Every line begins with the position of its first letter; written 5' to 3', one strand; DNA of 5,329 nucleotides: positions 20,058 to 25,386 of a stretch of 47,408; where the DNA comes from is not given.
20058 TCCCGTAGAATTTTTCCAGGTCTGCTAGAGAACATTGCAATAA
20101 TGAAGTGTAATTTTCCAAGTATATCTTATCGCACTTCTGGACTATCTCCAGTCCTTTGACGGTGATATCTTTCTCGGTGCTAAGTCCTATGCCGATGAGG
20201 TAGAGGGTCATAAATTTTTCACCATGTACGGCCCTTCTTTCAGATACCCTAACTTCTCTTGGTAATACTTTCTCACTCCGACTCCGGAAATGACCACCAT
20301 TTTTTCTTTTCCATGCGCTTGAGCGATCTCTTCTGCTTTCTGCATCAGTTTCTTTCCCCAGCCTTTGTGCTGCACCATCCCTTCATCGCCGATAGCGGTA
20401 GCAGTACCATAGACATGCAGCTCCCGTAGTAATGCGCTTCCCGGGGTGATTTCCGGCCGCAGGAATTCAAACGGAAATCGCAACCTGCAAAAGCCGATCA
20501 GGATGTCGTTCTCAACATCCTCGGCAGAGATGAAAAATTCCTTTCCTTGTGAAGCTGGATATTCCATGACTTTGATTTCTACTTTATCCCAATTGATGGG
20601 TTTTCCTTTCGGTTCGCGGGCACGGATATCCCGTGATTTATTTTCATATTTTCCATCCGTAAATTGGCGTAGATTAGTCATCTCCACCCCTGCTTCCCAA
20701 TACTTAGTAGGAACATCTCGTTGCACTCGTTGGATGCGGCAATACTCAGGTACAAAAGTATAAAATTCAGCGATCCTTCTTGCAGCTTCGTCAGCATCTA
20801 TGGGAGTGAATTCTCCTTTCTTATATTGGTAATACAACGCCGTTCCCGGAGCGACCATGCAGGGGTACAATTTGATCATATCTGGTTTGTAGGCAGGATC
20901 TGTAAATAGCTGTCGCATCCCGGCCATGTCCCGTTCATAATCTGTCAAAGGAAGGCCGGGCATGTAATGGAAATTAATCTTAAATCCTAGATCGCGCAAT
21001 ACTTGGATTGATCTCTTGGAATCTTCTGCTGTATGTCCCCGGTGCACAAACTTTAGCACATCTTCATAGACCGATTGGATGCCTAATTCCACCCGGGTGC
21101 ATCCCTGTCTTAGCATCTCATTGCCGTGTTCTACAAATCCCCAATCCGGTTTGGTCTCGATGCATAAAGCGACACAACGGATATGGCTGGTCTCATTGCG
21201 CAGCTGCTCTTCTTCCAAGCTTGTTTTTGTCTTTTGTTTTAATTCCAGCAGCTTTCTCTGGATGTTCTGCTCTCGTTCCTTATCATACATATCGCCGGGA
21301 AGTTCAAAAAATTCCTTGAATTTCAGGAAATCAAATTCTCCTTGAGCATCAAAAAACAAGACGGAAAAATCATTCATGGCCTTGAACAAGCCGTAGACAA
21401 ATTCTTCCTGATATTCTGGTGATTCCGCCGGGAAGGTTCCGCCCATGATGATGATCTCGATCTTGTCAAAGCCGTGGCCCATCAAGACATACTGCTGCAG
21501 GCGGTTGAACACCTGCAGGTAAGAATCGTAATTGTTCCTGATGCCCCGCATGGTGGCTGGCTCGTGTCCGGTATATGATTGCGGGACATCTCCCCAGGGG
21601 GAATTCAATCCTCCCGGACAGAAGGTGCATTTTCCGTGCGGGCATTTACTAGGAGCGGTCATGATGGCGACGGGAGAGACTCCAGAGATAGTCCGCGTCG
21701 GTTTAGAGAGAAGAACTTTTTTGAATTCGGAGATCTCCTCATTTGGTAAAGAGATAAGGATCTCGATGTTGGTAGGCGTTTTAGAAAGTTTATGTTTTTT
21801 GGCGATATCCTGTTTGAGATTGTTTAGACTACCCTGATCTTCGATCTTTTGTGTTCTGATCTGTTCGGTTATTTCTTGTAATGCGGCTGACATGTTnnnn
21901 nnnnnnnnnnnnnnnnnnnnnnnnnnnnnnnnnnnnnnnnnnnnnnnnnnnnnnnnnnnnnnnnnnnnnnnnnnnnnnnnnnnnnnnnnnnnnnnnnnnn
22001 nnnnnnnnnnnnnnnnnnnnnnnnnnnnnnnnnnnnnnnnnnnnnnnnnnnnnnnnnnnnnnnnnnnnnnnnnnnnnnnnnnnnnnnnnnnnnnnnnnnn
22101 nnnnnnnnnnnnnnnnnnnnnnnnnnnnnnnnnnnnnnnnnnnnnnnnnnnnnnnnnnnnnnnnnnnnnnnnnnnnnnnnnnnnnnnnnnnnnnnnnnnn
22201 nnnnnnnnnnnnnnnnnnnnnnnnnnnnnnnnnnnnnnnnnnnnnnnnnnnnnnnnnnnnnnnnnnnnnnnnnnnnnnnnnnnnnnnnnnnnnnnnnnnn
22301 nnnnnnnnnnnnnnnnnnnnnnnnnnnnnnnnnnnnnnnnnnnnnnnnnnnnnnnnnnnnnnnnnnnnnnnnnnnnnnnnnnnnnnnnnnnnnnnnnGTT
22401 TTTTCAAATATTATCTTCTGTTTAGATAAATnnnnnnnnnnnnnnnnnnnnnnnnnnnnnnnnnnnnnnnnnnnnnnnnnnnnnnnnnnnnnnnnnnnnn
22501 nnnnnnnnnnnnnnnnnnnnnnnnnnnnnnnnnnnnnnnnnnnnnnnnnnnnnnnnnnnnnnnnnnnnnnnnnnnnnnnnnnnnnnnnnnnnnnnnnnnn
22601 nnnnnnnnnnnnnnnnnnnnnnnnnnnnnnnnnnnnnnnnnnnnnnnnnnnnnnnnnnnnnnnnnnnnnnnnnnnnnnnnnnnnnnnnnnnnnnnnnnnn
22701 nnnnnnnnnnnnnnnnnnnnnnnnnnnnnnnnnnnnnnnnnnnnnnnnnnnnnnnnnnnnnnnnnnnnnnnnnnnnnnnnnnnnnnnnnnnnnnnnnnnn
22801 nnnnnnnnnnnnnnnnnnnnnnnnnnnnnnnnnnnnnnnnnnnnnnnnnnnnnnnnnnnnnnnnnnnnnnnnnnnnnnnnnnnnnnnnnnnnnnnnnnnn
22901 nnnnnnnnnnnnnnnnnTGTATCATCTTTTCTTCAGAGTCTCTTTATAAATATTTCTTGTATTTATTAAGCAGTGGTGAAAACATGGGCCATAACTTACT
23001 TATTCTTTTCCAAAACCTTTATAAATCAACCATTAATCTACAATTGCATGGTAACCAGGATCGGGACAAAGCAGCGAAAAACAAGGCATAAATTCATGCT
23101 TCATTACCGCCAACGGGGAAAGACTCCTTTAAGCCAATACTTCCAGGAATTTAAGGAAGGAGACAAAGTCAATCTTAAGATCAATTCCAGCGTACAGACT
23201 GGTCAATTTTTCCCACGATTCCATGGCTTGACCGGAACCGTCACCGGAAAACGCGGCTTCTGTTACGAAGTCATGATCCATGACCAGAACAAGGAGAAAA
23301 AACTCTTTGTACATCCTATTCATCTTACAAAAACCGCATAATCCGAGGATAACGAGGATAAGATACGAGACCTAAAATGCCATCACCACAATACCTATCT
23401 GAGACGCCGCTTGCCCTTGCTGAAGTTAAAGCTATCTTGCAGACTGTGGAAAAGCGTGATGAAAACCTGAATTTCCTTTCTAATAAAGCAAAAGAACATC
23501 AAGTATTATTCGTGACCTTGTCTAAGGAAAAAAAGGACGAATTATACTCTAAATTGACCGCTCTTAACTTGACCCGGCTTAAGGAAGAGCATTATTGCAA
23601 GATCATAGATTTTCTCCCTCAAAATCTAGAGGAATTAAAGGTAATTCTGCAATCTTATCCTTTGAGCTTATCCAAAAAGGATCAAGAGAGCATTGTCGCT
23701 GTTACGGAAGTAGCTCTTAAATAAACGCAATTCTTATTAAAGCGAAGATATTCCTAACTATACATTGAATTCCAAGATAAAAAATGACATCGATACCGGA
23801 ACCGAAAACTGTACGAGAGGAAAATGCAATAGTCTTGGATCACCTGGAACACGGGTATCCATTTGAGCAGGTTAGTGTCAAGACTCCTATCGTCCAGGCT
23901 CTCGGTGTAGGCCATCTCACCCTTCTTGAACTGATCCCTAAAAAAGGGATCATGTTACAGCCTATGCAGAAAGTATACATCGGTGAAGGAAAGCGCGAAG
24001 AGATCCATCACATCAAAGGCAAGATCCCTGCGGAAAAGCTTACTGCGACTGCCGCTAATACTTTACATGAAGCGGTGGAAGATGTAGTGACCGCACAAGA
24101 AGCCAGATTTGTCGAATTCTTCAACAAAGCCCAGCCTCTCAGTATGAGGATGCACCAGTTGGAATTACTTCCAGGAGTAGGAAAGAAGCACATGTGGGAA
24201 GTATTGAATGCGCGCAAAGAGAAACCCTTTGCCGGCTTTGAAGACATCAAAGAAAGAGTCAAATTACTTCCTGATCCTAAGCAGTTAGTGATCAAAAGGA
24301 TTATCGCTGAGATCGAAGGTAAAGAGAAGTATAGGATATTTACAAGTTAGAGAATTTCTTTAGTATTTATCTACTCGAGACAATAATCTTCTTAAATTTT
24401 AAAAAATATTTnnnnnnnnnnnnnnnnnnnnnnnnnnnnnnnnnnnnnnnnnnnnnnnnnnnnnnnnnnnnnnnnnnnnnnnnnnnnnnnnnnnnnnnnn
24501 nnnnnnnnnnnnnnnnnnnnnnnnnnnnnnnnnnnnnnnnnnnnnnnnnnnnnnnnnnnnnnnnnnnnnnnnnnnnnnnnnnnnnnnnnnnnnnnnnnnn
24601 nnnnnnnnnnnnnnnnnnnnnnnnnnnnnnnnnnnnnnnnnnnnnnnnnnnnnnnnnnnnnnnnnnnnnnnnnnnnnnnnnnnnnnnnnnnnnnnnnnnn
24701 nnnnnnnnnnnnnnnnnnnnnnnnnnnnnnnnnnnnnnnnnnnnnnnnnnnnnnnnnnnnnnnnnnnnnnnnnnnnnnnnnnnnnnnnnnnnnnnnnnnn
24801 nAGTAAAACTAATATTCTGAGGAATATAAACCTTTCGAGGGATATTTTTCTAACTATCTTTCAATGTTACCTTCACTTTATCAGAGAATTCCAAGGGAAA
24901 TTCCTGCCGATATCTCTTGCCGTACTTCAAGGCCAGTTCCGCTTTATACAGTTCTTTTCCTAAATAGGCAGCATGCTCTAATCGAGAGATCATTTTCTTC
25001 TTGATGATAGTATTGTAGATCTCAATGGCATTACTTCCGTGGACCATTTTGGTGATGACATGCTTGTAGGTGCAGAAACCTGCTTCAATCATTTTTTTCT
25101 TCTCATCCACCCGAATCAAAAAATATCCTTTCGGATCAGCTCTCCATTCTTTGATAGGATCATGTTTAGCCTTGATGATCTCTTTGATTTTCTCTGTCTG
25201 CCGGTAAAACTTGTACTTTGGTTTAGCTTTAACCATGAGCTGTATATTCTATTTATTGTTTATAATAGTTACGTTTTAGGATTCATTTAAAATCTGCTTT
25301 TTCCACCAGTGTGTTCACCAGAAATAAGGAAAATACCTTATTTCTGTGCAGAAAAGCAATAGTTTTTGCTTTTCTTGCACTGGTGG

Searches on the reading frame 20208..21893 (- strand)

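Call 66: search_protein_families(library=pfam, proteins=[window:20208-21893:-], max_evalue=0.001)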
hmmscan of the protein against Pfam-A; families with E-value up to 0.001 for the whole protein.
window:20208-21893:- (561 aa): 4 families
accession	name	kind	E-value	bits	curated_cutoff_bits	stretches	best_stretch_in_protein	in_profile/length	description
PF16199.10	Radical_SAM_C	-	6.4e-19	68.3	31.9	1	337-411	1-76/85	Radical_SAM C-terminal domain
PF23613.1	ELP3_N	-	4.9e-14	52.5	27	1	1-69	1-70/70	ELP3 N-terminal domain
PF04055.27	Radical_SAM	-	6.6e-13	49.6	29.5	1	84-318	7-156/166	Radical SAM superfamily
PF00583.31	Acetyltransf_1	-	5.6e-06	27.1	20.7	1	451-550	33-116/116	Acetyltransferase (GNAT) family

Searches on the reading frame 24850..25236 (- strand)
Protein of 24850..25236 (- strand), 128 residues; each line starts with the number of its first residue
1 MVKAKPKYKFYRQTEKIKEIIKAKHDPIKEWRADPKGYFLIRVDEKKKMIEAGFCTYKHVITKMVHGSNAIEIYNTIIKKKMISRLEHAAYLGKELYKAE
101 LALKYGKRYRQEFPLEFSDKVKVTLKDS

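Call 66: search_protein_families(library=pfam, proteins=[window:24850-25236:-], max_evalue=0.001)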
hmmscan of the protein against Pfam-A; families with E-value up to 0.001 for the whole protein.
window:24850-25236:- (128 aa): 1 family
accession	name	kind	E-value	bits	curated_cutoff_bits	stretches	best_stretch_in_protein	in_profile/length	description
PF14251.12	PterinBD-DUF4346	-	9e-22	78.1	29.6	1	34-112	2-86/86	PterinBD-DUF4346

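Call 81: find_encoding_contigs(protein=window:24850-25236:-, flank=1500, max_places=10)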
Protein window:24850-25236:- (128 aa): 1 contig read that carries it; 1 place shown.
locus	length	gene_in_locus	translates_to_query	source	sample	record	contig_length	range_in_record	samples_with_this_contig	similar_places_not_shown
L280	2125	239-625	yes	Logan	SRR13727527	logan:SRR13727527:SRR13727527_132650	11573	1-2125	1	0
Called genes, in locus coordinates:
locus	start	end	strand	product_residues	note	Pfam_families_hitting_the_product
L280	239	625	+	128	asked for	PF14251:PterinBD-DUF4346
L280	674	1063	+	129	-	-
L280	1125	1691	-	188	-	PF04919:DUF655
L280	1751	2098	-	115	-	-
